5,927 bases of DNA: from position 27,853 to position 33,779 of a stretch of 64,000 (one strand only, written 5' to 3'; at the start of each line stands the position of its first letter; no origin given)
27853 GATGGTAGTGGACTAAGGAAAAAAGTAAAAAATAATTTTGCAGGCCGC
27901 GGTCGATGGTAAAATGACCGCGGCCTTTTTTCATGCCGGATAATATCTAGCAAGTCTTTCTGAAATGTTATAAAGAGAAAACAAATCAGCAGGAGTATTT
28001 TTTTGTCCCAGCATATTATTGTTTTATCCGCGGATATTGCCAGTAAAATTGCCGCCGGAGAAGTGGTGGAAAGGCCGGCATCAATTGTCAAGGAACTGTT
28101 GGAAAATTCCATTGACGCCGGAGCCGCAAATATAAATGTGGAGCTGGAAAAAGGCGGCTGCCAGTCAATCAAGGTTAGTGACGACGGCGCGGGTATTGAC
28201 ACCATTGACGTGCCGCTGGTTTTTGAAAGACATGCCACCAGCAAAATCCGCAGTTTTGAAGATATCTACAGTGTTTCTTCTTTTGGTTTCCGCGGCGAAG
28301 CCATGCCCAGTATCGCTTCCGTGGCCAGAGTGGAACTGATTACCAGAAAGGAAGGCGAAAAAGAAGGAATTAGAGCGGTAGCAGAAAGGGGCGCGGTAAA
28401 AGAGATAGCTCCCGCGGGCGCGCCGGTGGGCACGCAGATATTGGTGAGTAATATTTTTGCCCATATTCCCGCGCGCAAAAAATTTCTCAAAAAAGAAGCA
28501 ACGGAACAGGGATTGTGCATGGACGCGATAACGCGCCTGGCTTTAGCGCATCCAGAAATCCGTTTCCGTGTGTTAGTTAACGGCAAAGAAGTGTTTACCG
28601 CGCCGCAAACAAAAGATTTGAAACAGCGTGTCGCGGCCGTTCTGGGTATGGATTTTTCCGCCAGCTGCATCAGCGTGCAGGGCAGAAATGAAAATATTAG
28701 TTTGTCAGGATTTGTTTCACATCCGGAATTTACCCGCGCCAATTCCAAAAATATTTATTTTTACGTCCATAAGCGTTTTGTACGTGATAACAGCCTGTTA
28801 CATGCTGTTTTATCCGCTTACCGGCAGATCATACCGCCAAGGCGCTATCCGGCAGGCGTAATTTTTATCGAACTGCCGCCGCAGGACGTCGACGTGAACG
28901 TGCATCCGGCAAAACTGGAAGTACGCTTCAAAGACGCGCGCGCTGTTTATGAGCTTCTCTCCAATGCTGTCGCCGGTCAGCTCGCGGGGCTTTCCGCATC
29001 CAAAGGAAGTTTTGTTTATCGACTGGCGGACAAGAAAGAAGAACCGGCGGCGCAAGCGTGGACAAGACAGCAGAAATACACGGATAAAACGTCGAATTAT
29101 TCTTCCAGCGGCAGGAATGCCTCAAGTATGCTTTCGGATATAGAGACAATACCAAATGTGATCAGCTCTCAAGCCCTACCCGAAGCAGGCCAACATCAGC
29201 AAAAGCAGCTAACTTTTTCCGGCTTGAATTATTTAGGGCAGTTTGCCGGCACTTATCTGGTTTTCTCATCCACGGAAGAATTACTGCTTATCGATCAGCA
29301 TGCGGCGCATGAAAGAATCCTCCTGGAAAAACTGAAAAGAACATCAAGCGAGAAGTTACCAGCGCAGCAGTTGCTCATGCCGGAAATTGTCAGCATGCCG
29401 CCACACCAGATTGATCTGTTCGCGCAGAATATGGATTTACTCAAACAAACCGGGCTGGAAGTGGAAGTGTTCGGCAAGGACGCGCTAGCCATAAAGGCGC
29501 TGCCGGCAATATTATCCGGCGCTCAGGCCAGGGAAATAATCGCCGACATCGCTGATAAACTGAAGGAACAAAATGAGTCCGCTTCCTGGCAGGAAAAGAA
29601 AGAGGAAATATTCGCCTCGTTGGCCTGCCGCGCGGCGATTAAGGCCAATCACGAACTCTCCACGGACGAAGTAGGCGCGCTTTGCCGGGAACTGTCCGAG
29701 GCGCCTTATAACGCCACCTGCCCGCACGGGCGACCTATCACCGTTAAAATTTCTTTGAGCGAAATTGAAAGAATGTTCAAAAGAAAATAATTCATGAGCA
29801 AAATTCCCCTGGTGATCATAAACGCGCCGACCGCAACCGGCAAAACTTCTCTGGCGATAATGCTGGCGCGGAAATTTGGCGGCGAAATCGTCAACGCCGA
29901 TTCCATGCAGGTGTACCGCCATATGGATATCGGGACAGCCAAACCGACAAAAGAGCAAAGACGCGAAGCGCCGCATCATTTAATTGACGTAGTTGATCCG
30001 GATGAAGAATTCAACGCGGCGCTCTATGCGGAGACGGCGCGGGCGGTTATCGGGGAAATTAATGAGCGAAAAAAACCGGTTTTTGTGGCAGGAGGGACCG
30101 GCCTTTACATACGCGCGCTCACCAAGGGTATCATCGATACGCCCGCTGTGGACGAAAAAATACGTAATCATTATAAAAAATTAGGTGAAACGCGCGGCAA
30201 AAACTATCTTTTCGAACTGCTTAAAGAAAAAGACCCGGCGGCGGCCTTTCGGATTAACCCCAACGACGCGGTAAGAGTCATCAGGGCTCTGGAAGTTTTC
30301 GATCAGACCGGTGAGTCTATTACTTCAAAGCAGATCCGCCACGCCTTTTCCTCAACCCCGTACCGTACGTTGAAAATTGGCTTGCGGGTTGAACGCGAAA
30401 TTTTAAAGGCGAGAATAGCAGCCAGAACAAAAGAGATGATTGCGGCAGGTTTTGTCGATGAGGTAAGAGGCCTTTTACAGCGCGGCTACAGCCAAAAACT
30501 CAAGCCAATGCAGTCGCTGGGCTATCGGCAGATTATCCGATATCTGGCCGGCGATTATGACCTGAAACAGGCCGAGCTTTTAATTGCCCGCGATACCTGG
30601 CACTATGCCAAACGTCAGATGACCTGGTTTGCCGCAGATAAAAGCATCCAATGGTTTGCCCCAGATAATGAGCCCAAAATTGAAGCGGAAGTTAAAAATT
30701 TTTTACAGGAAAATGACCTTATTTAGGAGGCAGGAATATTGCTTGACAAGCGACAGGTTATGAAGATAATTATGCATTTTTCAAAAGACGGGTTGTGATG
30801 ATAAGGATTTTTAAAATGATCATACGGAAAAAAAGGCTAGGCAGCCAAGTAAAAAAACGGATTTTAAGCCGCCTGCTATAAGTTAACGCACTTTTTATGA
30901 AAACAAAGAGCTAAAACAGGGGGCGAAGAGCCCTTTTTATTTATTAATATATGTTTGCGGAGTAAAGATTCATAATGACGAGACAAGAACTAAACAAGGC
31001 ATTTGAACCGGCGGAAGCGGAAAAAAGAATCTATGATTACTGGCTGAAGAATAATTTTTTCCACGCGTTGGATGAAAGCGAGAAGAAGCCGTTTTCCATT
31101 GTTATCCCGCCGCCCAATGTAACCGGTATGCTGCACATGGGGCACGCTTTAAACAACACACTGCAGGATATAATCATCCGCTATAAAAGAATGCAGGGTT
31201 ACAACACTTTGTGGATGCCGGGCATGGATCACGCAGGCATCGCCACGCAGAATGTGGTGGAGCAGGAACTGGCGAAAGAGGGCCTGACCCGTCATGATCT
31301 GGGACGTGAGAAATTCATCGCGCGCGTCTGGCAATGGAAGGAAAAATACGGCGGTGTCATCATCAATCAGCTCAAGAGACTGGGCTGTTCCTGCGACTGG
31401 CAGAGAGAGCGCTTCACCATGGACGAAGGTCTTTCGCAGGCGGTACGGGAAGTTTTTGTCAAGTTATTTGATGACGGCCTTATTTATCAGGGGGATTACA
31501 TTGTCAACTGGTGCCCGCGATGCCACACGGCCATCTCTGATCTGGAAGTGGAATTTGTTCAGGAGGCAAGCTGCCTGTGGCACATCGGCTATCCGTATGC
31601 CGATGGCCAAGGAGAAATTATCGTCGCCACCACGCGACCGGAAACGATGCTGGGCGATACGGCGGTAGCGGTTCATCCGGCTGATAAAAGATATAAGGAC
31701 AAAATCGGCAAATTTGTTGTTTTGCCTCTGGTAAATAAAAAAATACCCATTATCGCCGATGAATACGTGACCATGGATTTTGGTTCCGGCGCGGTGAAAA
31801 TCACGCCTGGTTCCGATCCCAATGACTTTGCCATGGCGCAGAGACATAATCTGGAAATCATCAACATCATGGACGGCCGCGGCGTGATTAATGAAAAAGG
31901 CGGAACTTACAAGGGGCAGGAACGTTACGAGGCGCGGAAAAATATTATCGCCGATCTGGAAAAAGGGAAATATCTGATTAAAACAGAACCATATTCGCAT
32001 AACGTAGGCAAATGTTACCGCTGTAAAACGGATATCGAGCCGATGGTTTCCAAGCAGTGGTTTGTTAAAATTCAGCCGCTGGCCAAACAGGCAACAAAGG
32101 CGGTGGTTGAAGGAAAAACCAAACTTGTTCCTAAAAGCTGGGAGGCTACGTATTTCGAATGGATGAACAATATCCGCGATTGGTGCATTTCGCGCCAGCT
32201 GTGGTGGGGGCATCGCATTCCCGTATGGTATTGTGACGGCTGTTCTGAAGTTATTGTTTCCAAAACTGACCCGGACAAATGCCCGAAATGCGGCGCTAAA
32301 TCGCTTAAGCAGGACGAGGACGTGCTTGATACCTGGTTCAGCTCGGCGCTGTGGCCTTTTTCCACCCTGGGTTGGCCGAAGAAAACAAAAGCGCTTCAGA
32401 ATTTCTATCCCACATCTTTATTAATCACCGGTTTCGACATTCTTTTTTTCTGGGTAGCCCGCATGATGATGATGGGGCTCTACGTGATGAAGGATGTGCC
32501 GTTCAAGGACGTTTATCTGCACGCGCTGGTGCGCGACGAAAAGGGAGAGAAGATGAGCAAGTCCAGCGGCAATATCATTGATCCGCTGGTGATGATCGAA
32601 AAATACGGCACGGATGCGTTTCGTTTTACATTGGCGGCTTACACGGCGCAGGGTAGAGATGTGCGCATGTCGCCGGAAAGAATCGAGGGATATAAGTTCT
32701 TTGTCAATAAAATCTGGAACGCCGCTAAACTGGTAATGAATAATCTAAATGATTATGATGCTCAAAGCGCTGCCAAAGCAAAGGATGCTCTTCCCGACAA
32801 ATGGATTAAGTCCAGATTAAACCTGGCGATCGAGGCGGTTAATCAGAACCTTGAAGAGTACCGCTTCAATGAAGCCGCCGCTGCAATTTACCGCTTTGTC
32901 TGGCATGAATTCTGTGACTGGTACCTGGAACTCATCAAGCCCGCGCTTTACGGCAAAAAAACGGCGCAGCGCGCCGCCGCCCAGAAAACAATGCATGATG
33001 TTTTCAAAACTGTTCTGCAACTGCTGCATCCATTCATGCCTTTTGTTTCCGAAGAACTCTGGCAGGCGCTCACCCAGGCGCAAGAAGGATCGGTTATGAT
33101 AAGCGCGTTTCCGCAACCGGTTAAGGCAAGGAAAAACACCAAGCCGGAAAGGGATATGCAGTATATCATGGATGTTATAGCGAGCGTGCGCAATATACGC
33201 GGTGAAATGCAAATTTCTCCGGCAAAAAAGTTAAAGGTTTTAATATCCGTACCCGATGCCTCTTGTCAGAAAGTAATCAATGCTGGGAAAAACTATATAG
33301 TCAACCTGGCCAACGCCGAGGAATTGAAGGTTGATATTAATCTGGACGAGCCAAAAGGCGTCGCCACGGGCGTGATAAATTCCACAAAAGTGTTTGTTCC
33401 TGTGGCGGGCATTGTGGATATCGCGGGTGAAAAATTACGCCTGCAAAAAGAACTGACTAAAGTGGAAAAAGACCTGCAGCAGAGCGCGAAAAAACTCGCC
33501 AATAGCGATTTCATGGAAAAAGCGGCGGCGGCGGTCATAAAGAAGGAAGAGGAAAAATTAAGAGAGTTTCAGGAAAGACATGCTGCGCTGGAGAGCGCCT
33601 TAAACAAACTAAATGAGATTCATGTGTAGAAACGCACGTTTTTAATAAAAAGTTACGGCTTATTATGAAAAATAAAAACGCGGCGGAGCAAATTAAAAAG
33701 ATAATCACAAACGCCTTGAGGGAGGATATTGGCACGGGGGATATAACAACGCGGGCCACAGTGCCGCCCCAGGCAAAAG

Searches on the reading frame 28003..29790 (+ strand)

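Call 35: search_protein_families(library=pfam, proteins=[window:28003-29790:+], max_evalue=0.00001)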
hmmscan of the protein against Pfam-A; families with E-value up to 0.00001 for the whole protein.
window:28003-29790:+ (595 aa): 4 families
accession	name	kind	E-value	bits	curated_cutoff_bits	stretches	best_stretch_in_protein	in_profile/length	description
PF08676.16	MutL_C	-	4.1e-40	137.2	25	1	411-552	1-142/142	MutL C terminal dimerisation domain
PF01119.25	DNA_mis_repair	-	7.4e-37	126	26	1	211-327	2-118/119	DNA mismatch repair protein, C-terminal domain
PF13589.12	HATPase_c_3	-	9.6e-12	45.5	25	1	26-121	4-99/137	Histidine kinase-, DNA gyrase B-, and HSP90-like ATPase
PF02518.31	HATPase_c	-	1.1e-08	35.9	26.4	1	23-79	4-63/111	Histidine kinase-, DNA gyrase B-, and HSP90-like ATPase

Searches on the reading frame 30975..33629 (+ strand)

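Call 35: search_protein_families(library=pfam, proteins=[window:30975-33629:+], max_evalue=0.00001)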
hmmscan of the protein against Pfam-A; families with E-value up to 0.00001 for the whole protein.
window:30975-33629:+ (884 aa): 5 families
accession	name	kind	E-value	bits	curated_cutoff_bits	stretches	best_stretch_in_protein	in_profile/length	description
PF00133.28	tRNA-synt_1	-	2.3e-153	511.3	22.7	1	19-566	2-414/414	tRNA synthetases class I (I, L, M and V)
PF08264.19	Anticodon_1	-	7.7e-48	162.6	25.1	1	608-757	1-148/148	Anticodon-binding domain of tRNA ligase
PF09334.17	tRNA-synt_1g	-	3e-22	79.4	20.1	1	47-193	8-136/391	tRNA synthetases class I (M)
PF10458.14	Val_tRNA-synt_C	-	1.1e-15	58.1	25.9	1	815-879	1-65/66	Valyl tRNA synthetase tRNA binding arm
PF13603.12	tRNA-synt_1_2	-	3.3e-11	43.4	25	1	244-302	85-143/185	Leucyl-tRNA synthetase, editing domain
